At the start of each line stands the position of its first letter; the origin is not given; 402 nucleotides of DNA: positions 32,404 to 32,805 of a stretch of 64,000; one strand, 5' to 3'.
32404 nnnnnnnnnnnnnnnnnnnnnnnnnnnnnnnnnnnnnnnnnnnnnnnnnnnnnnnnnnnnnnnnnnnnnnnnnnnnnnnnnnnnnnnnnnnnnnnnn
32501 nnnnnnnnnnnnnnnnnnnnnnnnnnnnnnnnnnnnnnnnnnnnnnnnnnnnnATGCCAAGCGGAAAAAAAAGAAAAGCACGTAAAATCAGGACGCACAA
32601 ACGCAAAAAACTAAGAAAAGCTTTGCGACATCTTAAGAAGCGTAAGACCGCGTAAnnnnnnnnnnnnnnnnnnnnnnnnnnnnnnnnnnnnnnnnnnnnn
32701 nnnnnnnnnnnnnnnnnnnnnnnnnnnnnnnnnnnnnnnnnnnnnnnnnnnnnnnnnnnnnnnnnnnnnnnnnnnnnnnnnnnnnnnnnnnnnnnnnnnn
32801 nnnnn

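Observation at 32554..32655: Unannotated 33-aa ultra-basic peptide with its own Shine-Dalgarno: candidate bS22-like ribosomal protein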

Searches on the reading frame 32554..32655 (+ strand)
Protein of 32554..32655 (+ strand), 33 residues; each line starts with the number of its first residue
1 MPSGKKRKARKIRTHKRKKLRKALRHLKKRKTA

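Call 3: search_protein_families(library=pfam, proteins=[window:32554-32652:+], max_evalue=10)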
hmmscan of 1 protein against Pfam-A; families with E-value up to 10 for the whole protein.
seq(33 aa): 1 family
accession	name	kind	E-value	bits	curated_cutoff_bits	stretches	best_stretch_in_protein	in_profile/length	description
PF08213.16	COX24_C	-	0.087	13.2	23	1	5-30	5-30/33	Mitochondrial mRNA-processing protein COX24, C-terminal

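Call 4: search_protein_families(library=ncbifam, proteins=[window:32554-32652:+], max_evalue=10)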
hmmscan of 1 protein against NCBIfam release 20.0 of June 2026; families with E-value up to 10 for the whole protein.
seq(33 aa): 0 families

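Call 6: search_solved_structures(query=window:32554-32652:+, max_evalue=10, show_alignments=5)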
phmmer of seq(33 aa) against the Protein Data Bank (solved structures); distinct sequences matched with E-value up to 10: 3.
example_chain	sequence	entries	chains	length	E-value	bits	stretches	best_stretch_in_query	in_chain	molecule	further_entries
7jil_5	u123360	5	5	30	9.8e-05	25.1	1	1-30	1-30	30S ribosomal protein S22 | 50S ribosomal protein L38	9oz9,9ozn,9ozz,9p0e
8fmw_V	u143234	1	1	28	0.00089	22.3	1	1-28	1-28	30S ribosomal protein bS22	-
9i5v_10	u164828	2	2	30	0.0061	19.8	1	1-30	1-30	AURKAIP1/COX24 domain-containing protein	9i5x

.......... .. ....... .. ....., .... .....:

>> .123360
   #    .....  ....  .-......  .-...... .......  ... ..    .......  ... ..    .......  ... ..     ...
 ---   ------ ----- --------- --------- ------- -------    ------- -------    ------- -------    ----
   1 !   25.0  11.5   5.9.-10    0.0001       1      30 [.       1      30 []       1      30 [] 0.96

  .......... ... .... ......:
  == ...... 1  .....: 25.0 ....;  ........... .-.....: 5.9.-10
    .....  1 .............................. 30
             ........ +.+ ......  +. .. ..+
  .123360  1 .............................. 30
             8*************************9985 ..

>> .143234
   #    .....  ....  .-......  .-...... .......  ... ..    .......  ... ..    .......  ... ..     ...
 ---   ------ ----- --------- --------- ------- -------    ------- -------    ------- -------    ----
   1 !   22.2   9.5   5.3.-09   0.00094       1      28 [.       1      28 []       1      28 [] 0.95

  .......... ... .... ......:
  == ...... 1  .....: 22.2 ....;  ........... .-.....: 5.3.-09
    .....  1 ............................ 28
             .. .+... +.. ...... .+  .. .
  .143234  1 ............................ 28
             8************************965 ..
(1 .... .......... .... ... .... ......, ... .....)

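Call 8: find_encoding_contigs(protein=window:32554-32655:+, flank=5000, max_places=10)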
Protein window:32554-32655:+ (33 aa): no gene with exactly this product is on record in the collection.

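Call 12: search_protein_representatives(protein=window:32554-32652:+)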
Query: 33 residues. Proteins with E-value up to 0.001 (for the whole library): 0; up to 1e-10: 0; up to 1e-30: 0. The best 0 are listed.

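Call 17: find_related_loci(query=A1, collection=genome_contigs, flank=3000)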
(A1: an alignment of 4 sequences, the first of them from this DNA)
Query A1 (33 aa) in genome_contigs; peptide patterns used: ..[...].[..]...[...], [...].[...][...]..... (x = any residue, [..] = any of these).
600 stretches matched a pattern (row limit reached: there are more); 40 encode a relative of the query (tblastn E <= 1e-3); 40 distinct loci.
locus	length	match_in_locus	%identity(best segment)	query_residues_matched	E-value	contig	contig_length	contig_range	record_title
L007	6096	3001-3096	88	1-32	4e-11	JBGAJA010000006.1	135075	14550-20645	MAG: Candidatus Omnitrophota bacterium isolate MAG_AAO_H125.54 AAOH125-54_opera_contig_549, whole genome shotgun sequenc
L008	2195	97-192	84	1-32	5e-11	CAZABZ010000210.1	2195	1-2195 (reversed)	MAG TPA_asm: uncultured Planctomycetales bacterium isolate binchicken_co3_599 genome assembly, contig: NODE_180669_lengt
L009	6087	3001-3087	76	1-29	2e-6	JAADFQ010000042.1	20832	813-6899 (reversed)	MAG: FCB group bacterium isolate M_MaxBin.049 contig-127_17757, whole genome shotgun sequence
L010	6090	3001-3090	70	1-30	4e-6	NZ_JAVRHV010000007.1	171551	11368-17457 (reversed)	Urechidicola vernalis strain P050 7, whole genome shotgun sequence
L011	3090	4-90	72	1-29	9e-6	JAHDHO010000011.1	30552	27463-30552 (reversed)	MAG: Polaribacter sp. isolate MAG-71 ND_1154, whole genome shotgun sequence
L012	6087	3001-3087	72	1-29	8e-6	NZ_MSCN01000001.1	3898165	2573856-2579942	Polaribacter porphyrae strain NBRC 108759 scaffold00001, whole genome shotgun sequence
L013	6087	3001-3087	72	1-29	8e-6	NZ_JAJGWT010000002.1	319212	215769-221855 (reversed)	Tenacibaculum piscium strain RT-G24 Contig02, whole genome shotgun sequence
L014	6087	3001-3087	72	1-29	8e-6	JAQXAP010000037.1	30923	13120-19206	MAG: Polaribacter sp. isolate cluster4_bin.11 k119_587183, whole genome shotgun sequence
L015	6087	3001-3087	69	1-29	1e-5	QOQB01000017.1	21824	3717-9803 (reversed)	MAG: Flavobacteriales bacterium isolate MED-G59 Flavobacteriales-MED-G59-C17, whole genome shotgun sequence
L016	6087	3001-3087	69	1-29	1e-5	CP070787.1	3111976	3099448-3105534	MAG: Fidelibacterota bacterium isolate bin1478 chromosome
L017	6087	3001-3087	72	1-29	1e-5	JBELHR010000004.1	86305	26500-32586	MAG: Flavobacteriaceae bacterium isolate REMEI102_ass_metaspades_bin.38 NODE_286_length_86305_cov_82.429635, whole genom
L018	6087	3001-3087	69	1-29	1e-5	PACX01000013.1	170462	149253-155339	MAG: Flavobacteriaceae bacterium isolate NAT161 448, whole genome shotgun sequence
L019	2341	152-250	73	1-33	2e-5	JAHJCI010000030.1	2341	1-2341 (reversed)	MAG: Candidatus Omnitrophota bacterium isolate Modern_marine.mb.30 Modern_marine.mb.30_k141_413651, whole genome shotgun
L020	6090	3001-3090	67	1-30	1e-5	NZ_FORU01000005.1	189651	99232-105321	Myroides guanonis strain DSM 26542, whole genome shotgun sequence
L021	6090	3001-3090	67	1-30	1e-5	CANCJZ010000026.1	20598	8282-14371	MAG: Flavobacteriaceae bacterium isolate JR-MC-F-240519-58 genome assembly, contig: JR-MC-F-240519-C2416, whole genome s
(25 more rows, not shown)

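Call 22: find_related_loci(query=A2, collection=metagenome_contigs, flank=2500)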
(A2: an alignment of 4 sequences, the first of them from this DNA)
Query A2 (33 aa) in metagenome_contigs; peptide patterns used: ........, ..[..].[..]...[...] (x = any residue, [..] = any of these).
600 stretches matched a pattern (row limit reached: there are more); 65 encode a relative of the query (tblastn E <= 1e-3); 65 distinct loci.
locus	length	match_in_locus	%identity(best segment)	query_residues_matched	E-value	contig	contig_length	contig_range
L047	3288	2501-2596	91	1-32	9e-13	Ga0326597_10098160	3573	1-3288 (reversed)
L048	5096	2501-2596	84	1-32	6e-11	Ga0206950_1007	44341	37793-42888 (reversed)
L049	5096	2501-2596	84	1-32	6e-11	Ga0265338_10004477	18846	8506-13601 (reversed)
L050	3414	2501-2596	81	1-32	3e-10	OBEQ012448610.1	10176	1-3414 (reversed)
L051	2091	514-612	76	1-33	6e-6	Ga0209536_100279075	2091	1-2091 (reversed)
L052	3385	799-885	72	1-29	9e-6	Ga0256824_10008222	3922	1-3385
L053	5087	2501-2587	72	1-29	7e-6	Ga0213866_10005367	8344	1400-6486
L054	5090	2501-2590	70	1-30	9e-6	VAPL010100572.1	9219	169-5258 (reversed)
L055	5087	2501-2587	72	1-29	7e-6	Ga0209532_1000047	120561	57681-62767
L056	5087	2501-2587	72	1-29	1e-5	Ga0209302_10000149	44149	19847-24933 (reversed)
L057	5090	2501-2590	70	1-30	1e-5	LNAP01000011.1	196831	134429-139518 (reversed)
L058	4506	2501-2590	70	1-30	1e-5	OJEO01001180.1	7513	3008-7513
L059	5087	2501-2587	72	1-29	1e-5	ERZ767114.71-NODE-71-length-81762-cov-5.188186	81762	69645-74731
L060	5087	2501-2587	72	1-29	1e-5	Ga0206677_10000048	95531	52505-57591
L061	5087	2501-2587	72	1-29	1e-5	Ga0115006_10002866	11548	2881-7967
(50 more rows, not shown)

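Call 29: list_cluster_members(proteins=[window:32554-32652:+, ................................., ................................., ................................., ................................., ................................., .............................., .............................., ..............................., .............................])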
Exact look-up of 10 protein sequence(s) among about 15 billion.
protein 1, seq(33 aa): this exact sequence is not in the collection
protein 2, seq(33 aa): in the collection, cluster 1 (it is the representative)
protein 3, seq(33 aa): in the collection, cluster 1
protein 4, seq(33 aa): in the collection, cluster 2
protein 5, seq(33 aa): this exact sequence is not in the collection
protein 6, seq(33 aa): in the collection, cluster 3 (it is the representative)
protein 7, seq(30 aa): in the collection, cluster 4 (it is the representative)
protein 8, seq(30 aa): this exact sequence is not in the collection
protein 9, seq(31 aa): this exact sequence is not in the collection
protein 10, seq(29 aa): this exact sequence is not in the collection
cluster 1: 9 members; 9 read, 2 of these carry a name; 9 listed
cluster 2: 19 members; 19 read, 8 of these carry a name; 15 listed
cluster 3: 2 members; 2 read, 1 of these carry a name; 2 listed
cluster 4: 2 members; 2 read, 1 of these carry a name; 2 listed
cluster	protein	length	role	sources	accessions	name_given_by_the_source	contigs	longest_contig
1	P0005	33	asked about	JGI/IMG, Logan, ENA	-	-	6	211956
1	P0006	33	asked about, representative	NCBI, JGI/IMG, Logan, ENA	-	hypothetical protein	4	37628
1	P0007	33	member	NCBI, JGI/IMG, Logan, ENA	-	hypothetical protein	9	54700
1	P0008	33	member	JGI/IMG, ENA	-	-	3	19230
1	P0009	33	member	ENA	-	-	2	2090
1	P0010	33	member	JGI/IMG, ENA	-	-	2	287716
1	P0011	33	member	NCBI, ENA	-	-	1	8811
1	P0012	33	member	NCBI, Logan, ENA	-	-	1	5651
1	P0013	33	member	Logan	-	-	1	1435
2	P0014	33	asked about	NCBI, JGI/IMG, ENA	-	hypothetical protein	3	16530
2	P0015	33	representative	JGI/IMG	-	hypothetical protein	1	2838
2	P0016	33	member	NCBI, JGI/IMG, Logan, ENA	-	hypothetical protein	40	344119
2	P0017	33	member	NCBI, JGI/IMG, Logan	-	hypothetical protein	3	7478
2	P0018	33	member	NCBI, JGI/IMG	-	hypothetical protein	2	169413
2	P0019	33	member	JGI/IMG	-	hypothetical protein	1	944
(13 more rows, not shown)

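Call 32: search_solved_structures(query=A3, max_evalue=10, show_alignments=5)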
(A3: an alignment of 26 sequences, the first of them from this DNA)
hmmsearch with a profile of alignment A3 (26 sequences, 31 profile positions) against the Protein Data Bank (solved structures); distinct sequences matched with E-value up to 10: 3.
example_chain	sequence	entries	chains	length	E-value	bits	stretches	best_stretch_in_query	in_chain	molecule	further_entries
7jil_5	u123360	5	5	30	9.5e-14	54.5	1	1-30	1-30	30S ribosomal protein S22 | 50S ribosomal protein L38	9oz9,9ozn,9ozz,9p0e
8fmw_V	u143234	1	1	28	1.3e-12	50.8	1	1-28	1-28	30S ribosomal protein bS22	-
9i5v_10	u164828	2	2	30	1.9e-11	47.1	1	1-30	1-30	AURKAIP1/COX24 domain-containing protein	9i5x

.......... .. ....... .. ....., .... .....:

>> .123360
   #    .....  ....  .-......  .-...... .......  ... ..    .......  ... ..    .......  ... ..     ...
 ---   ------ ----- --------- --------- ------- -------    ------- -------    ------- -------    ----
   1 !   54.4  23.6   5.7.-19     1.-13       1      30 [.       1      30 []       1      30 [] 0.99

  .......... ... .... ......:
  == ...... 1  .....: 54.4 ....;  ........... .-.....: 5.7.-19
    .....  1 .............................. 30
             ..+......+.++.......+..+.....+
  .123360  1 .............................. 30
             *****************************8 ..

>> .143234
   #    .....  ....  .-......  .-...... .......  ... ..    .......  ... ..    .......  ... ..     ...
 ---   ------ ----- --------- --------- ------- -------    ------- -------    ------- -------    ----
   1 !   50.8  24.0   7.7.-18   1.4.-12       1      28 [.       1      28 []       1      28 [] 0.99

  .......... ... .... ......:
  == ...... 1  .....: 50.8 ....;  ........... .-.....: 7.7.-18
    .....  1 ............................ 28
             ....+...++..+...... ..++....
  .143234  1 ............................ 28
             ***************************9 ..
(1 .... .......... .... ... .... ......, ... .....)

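Call 33: search_protein_families(library=pfam, alignment_id=A3, max_evalue=10)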
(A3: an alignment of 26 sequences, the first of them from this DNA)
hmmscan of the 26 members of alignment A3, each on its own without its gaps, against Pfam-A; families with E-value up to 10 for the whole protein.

A. member 1, seq(33 aa): 1 family
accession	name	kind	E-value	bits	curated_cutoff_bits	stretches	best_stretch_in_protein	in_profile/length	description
PF08213.16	COX24_C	-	0.087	13.2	23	1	5-30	5-30/33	Mitochondrial mRNA-processing protein COX24, C-terminal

B. families by the number of members that match (of 26 scanned): 3 families
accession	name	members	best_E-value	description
PF08213.16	COX24_C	11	0.0047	Mitochondrial mRNA-processing protein COX24, C-terminal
PF14812.11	PBP1_TM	1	0.49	Transmembrane domain of transglycosylase PBP1 at N-terminal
PF05178.17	Kri1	1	0.94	KRI1-like family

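Call 35: search_solved_structures(query=A4, max_evalue=10, show_alignments=0)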
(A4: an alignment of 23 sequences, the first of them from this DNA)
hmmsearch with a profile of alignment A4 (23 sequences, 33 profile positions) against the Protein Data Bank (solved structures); distinct sequences matched with E-value up to 10: 3.
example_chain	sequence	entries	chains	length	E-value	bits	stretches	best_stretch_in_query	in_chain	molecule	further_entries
8fmw_V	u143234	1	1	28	8.8e-09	38.4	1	1-28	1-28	30S ribosomal protein bS22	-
7jil_5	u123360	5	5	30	4.9e-07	32.8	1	1-30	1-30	30S ribosomal protein S22 | 50S ribosomal protein L38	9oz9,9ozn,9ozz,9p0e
9i5v_10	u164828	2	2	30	0.00035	23.7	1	1-30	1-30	AURKAIP1/COX24 domain-containing protein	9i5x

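Call 47: predict_structure(protein=window:32554-32652:+)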
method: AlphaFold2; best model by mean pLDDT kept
length: 33 residues; sequences in the alignment: 1
mean_pLDDT: 94.0   pTM: 0.49
mean pLDDT of the five models: 94.0, 92.4, 90.9, 90.7, 83.4
residues with pLDDT >= 90: 28; 70-90: 5; 50-70: 0; < 50: 0
segments of 3 or more residues with pLDDT < 50: none
pLDDT, mean of each block of 10 residues (from residue 1): 89 97 97 90
secondary structure, 60 per line:
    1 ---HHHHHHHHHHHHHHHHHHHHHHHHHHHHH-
elements in order: H4-32

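Call 49: fold_search(model_id=the predicted structure, library=pdb)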
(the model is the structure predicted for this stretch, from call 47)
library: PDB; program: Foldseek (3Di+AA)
matches with E <= 10: 0; with E <= 0.001: 0
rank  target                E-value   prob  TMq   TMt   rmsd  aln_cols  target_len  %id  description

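Call 62: find_related_loci(query=A3, collection=viral_contigs, flank=4000)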
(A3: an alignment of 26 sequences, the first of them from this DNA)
Query A3 (33 aa) in viral_contigs; peptide patterns used: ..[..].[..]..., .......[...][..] (x = any residue, [..] = any of these).
105 stretches matched a pattern, but none encodes a relative of the query by tblastn (E <= 1e-3).
